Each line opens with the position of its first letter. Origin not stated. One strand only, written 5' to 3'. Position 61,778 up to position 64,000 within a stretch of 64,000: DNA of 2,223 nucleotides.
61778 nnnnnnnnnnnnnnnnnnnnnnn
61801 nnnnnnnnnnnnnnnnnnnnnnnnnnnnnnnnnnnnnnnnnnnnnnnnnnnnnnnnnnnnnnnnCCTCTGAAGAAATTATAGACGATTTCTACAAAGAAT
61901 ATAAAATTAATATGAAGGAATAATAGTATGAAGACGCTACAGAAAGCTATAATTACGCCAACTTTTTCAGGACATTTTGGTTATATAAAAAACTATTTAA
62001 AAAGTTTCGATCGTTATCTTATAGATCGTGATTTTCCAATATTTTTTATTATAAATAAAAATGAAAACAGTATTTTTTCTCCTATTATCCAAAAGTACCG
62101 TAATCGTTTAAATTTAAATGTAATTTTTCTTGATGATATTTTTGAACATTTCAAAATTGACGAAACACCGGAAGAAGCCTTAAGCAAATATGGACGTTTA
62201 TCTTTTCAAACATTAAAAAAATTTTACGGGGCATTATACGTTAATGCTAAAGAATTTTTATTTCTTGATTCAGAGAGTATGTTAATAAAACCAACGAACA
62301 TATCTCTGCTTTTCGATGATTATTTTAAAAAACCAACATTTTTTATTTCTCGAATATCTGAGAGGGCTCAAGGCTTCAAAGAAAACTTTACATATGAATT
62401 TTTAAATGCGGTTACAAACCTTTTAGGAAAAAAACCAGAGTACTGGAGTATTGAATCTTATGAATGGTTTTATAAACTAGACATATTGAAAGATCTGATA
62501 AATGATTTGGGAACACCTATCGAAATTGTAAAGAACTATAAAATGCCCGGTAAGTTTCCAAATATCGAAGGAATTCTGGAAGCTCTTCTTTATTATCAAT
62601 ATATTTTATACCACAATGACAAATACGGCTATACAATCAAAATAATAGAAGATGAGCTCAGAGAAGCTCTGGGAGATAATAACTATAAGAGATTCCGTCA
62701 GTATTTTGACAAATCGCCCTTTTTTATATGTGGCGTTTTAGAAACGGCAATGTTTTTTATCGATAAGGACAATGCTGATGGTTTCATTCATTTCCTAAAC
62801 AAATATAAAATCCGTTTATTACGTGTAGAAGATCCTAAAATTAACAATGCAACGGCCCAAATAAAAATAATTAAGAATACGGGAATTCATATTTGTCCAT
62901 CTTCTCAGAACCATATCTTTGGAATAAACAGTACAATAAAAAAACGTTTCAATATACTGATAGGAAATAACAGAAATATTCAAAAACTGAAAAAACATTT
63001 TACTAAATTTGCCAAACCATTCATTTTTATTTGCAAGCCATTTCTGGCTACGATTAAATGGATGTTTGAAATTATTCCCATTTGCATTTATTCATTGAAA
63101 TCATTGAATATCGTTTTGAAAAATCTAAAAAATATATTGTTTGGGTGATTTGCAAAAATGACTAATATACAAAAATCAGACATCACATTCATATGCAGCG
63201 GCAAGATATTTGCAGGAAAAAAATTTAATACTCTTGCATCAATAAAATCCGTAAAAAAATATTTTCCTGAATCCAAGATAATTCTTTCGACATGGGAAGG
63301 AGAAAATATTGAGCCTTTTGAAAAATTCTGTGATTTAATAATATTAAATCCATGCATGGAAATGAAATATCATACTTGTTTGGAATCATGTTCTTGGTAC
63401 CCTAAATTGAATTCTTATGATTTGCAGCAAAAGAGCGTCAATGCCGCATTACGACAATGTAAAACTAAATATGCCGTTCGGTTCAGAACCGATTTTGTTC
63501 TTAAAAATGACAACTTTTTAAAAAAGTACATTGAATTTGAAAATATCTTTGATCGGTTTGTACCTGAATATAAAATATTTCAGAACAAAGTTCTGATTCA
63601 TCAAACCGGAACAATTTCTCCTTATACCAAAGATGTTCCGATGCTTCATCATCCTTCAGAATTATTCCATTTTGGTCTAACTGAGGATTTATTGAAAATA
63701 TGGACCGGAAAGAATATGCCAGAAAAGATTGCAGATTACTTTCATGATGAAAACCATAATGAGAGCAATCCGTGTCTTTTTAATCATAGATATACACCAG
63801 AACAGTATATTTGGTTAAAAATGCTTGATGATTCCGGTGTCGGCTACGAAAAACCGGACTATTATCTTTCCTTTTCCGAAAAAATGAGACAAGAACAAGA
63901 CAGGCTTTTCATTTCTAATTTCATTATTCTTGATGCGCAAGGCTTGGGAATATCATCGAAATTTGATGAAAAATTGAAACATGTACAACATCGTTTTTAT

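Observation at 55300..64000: Low-GC, single-strand glycan-modification island downstream of bamE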

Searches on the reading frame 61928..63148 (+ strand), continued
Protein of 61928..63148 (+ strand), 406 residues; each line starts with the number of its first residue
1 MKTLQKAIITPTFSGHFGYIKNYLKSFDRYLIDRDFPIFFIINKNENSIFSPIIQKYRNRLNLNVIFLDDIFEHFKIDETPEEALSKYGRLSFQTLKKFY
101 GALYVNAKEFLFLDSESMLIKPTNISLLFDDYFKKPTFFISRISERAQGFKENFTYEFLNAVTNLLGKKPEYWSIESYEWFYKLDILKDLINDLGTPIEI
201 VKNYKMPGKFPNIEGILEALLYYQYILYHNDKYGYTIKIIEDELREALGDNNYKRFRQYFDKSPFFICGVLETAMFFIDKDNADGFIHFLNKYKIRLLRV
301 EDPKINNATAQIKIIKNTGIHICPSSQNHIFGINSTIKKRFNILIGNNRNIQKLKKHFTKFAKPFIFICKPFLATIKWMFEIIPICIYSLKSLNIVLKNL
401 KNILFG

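Call 80: search_solved_structures(query=A1, max_evalue=10)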
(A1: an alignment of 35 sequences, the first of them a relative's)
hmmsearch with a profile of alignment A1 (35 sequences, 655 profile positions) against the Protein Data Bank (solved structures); distinct sequences matched with E-value up to 10: 886 (the best 60 are shown).
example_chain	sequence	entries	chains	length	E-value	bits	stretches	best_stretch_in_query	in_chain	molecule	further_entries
9ymt_A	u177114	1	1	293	3.7e-06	29.4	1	416-543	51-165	Serine/Threonine Kinase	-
4eqm_A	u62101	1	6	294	3.8e-06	29.3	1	416-543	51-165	Protein kinase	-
9cmz_A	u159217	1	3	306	4.4e-06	29.1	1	403-577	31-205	Protein kinase 6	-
8u2o_A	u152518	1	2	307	4.8e-06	29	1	403-577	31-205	Protein kinase 6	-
4cqg_A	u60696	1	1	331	2.1e-05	26.9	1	468-577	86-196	Maternal embryonic leucine zipper kinase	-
4bfm_A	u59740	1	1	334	2.1e-05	26.9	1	468-577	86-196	MATERNAL EMBRYONIC LEUCINE ZIPPER KINASE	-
5tvt_A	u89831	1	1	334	4.1e-05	25.9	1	468-563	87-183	Maternal embryonic leucine zipper kinase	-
5ih8_A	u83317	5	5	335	4.1e-05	25.9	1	460-563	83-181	Maternal embryonic leucine zipper kinase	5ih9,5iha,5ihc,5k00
6vxr_A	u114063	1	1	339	4.2e-05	25.9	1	460-563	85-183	Maternal embryonic leucine zipper kinase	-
5twl_A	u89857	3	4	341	4.3e-05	25.9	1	461-563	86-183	Maternal embryonic leucine zipper kinase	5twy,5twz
5twu_A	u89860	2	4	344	4.4e-05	25.8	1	460-563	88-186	Maternal embryonic leucine zipper kinase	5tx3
6gvx_A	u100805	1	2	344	4.4e-05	25.8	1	460-563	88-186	Maternal embryonic leucine zipper kinase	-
3hyh_A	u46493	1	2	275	4.4e-05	25.8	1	453-535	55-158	Carbon catabolite-derepressing protein kinase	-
4bky_A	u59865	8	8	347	4.5e-05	25.8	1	461-563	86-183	MATERNAL EMBRYONIC LEUCINE ZIPPER KINASE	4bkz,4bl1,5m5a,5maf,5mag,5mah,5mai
9f31_A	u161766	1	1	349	4.5e-05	25.8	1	461-563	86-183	Maternal embryonic leucine zipper kinase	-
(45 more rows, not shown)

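Call 85: find_homologous_proteins(query=window:61928-63148:+, max_evalue=0.001)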
Query window:61928-63148:+ (406 aa): 43 proteins with E <= 0.001 among 5772 candidates.
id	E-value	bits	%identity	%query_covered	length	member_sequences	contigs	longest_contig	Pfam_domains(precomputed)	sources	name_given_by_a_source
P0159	3.4e-266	901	99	100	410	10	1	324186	-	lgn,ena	-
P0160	4.0e-159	548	59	99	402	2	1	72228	-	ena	-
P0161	2.1e-146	506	57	99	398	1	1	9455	-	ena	-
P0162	1.6e-144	500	57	99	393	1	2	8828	-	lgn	-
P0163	2.7e-132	460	50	99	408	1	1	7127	-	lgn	-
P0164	1.2e-130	454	54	92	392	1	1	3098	-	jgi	jgi:hypothetical protein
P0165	7.0e-119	416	52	95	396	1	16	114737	-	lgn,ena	-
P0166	3.0e-115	404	52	95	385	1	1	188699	-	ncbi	-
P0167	5.2e-115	403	52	95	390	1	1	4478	-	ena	-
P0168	7.3e-115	402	50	96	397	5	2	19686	-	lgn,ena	-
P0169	9.7e-115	402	47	97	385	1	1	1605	-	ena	-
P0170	1.2e-114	402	51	97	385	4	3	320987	-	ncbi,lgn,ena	-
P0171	2.3e-112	394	51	96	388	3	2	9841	-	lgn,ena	-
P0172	8.4e-112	392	51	96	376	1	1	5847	-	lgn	-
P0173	1.3e-111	392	51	96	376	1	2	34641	-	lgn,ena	-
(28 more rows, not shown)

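Call 92: predict_structure(alignment_id=A6)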
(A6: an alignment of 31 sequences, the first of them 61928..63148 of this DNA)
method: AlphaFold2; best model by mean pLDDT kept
length: 406 residues; sequences in the alignment: 31
mean_pLDDT: 93.3   pTM: 0.90
mean pLDDT of the five models: 93.3, 92.9, 92.6, 92.3, 92.0
residues with pLDDT >= 90: 345; 70-90: 42; 50-70: 19; < 50: 0
segments of 3 or more residues with pLDDT < 50: none
pLDDT, mean of each block of 10 residues (from residue 1): 90 96 98 99 98 98 98 97 92 93 98 98 98 97 95 91 94 94 98 97 76 73 98 98 98 96 94 93 97 96 79 96 96 95 89 93 72 84 96 93 91
secondary structure, 60 per line:
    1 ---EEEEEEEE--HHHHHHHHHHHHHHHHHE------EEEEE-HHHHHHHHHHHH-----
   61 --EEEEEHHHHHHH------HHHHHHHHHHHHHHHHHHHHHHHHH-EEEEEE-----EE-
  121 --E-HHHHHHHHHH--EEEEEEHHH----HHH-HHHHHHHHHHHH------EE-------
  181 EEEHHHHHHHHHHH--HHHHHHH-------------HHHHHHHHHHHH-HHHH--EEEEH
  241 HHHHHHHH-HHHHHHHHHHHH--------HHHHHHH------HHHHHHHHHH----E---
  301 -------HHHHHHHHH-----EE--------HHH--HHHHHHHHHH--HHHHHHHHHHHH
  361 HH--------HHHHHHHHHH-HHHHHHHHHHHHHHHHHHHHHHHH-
elements in order: E4-11 H14-30 E38-42 H44-55 E63-67 H68-74 H81-105 E107-112 H125-134 E137-142 H154-165 E181-183 H184-194 H197-203 H217-228 H230-233 E236-239 H240-248 H250-261 H270-276 H283-292 H308-316 H337-346 H349-362 H371-380 H382-405

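Call 94: fold_search(model_id=the predicted structure, library=pdb)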
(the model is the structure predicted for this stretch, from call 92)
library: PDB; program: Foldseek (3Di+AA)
matches with E <= 10: 1109; with E <= 0.001: 157
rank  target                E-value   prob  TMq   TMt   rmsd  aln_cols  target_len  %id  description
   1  6h2n_B                1.4e-06  1.00  0.29  0.36  16.3       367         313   13  TarP-UDP-GlcNAc-Mg (released 2018-09-26)
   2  5tz8_A                2.0e-06  1.00  0.30  0.23  14.8       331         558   15  Crystal structure of S. aureus TarS (released 2017-01-04)
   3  6h1j_A                2.0e-06  1.00  0.29  0.36  16.2       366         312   12  TarP native (released 2018-09-26)
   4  4wm0_A                2.2e-06  1.00  0.36  0.46   8.4       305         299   12  Crystal structure of mouse Xyloside xylosyltransferase 1 complexed with acceptor ligand (released 2015-09-30)
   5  6h2n_C                4.0e-06  1.00  0.29  0.36  15.8       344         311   14  TarP-UDP-GlcNAc-Mg (released 2018-09-26)
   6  6h21_B                5.3e-06  1.00  0.29  0.36  16.7       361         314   12  TarP-UDP-GlcNAc-Mn (released 2018-09-26)
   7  4wlm_A                5.9e-06  1.00  0.36  0.47   8.2       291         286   10  Crystal structure of mouse Xyloside xylosyltransferase 1 complexed with manganese (released 2015-09-30)
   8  6h4m_D                6.2e-06  1.00  0.28  0.35  16.4       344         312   14  TarP-UDP-GlcNAc-3RboP (released 2018-09-26)
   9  8bz6_B                6.9e-06  1.00  0.29  0.21  16.6       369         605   11  Crystal structure of the L. monocytogenes RmlT in complex with UDP-glucose (released 2023-12-27)
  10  8bz7_B                8.2e-06  1.00  0.30  0.22  15.5       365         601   10  Crystal structure of the L. monocytogenes RmlT in complex with TDP-rhamnose (released 2023-12-27)
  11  6h4f_F                8.2e-06  1.00  0.28  0.35  16.8       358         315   11  TarP-3RboP (released 2018-09-26)
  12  8bz5_A                1.0e-05  1.00  0.30  0.21  15.8       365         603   11  Crystal structure of the L. monocytogenes RmlT in complex with HEPES (released 2023-12-27)
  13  6h4f_C                1.1e-05  1.00  0.28  0.35  17.2       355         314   13  TarP-3RboP (released 2018-09-26)
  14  6h4f_I                1.1e-05  1.00  0.30  0.37  16.0       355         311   11  TarP-3RboP (released 2018-09-26)
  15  6h4m_A                1.1e-05  1.00  0.28  0.35  15.5       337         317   12  TarP-UDP-GlcNAc-3RboP (released 2018-09-26)
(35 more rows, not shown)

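Call 97: search_protein_families(library=padloc, proteins=[L001:13601-14197:-, L001:14333-15004:-, L001:7185-9161:+], max_evalue=0.01)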
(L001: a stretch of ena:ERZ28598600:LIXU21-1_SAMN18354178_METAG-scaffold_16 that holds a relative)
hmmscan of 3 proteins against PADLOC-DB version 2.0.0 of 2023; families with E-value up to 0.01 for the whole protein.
L001:13601-14197:- (198 aa): 0 families

L001:14333-15004:- (223 aa): 0 families

L001:7185-9161:+ (658 aa): 0 families

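Call 107: find_encoding_contigs(protein=P0160, flank=10000, max_places=2)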
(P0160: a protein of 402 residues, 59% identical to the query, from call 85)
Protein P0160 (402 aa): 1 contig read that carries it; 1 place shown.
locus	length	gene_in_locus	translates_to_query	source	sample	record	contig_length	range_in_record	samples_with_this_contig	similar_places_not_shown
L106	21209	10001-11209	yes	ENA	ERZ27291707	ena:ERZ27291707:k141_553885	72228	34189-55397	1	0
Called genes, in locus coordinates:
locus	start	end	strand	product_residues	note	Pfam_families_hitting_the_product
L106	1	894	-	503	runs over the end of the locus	PF13541:ChlI, PF00158:Sigma54_activat (faint), PF01078:Mg_chelatase, PF00004:AAA (weak), PF07728:AAA_5, PF00493:MCM (weak), PF13335:Mg_chelatase_C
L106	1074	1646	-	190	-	-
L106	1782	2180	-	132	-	-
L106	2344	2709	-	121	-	PF16320:Ribosomal_L12_N, PF00542:Ribosomal_L12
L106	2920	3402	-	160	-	PF00466:Ribosomal_L10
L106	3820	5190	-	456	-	-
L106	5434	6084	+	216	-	-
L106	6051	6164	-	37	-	-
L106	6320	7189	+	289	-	PF25072:DUF7796 (weak)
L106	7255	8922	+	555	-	-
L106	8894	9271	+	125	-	PF08282:Hydrolase_3 (weak)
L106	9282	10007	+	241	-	PF00483:NTP_transferase, PF12804:NTP_transf_3 (weak)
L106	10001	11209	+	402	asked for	-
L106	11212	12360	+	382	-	PF07507:WavE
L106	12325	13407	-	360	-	PF01757:Acyl_transf_3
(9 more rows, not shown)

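Call 117: search_protein_representatives(protein=P0001)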
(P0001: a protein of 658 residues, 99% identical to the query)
Query: 658 residues. Proteins with E-value up to 0.001 (for the whole library): 1358; up to 1e-10: 851; up to 1e-30: 310. The best 150 are listed.
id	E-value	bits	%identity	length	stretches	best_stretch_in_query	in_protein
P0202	2.5e-181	621.1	50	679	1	6-601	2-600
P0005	9.1e-149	513.5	43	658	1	8-656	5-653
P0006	4.6e-141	488.0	42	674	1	6-657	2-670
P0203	7.6e-135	467.5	40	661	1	5-656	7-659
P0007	3.1e-128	445.6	42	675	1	5-656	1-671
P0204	3.7e-108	379.3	37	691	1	6-602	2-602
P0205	6.4e-105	368.6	34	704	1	9-595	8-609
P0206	9.9e-101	354.7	38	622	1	5-602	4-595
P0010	1.8e-100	353.9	44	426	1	7-414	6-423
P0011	2.1e-97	343.8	35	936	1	8-591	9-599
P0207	2.2e-97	343.7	36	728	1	7-585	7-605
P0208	2.0e-94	333.9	35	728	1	11-628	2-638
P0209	3.0e-94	333.3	35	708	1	5-583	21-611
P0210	7.5e-94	332.0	36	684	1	9-583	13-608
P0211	1.2e-93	331.4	34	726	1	8-583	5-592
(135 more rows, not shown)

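Call 121: fold_search(model_id=the predicted structure, library=viral)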
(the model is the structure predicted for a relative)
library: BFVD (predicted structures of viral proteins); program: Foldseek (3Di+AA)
matches with E <= 10: 329; with E <= 0.001: 3
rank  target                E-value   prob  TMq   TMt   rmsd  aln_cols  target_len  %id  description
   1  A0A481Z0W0            7.1e-05  1.00  0.17  0.22  18.4       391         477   12  Uncharacterized protein [Mimivirus LCMiAC01]
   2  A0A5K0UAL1            8.8e-05  1.00  0.17  0.15  15.5       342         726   13  Glycosyltransferase [Yasminevirus sp. GU-2018]
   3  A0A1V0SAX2            1.0e-04  0.99  0.17  0.14  18.7       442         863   11  Glycosyltransferase [Catovirus CTV1]
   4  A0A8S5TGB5            1.5e-03  1.00  0.15  0.64   5.5       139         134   18  Nucleoside diphosphate kinase-like domain-containing protein [Phage sp. ctL4h4]
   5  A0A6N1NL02            8.6e-03  1.00  0.15  0.62   4.0       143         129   13  Nucleoside diphosphate kinase [Tupanvirus soda lake]
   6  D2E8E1                1.9e-02  0.99  0.13  0.42   6.6       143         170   17  (no name in the UniProt tables at hand)
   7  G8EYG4                4.3e-02  0.10  0.06  0.10  26.9       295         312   10  Head to tail connector (Fragment) [Synechococcus phage S-CBP42]
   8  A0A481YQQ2            7.4e-02  0.66  0.15  0.26  21.8       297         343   13  Protein kinase domain-containing protein [Marseillevirus LCMAC101]
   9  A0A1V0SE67            7.8e-02  0.72  0.14  0.15  14.9       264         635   11  Nucleotidyl transferase domain-containing protein [Indivirus ILV1]
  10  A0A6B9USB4            8.2e-02  0.99  0.15  0.59   4.2       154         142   12  (no name in the UniProt tables at hand)
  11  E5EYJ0                9.2e-02  0.21  0.13  0.19  16.7       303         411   14  (no name in the UniProt tables at hand)
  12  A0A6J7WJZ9            1.7e-01  0.96  0.12  0.36   3.9       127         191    8  Uncharacterized protein [uncultured Caudovirales phage]
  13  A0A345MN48            1.7e-01  0.82  0.12  0.27   5.0       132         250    9  (no name in the UniProt tables at hand)
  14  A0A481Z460            1.7e-01  0.11  0.09  0.12  20.6       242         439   15  Protein kinase [Pithovirus LCPAC101]
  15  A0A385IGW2            1.9e-01  0.06  0.07  0.11  18.9       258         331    9  (no name in the UniProt tables at hand)
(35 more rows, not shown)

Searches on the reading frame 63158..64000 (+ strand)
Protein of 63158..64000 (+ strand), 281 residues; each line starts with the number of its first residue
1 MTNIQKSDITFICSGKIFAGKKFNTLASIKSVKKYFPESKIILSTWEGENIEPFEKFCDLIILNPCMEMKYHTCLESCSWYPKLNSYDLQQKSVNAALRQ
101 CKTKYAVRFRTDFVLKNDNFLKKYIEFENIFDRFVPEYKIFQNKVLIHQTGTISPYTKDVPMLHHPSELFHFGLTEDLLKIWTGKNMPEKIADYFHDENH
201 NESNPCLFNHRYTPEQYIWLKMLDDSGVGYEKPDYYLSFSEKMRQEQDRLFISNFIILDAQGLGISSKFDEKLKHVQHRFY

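Call 7: search_protein_families(library=ncbifam, proteins=[window:63158-64000:+], max_evalue=0.01)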
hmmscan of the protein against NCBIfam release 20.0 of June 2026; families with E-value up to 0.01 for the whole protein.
window:63158-64000:+ (281 aa): 0 families

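Call 8: search_protein_families(library=pfam, proteins=[window:63158-64000:+], max_evalue=1)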
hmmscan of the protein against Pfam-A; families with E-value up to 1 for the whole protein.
window:63158-64000:+ (281 aa): 1 family
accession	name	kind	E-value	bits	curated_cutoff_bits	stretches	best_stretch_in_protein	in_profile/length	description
PF07507.16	WavE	-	5.3e-33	115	27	1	10-269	2-257/305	WavE lipopolysaccharide synthesis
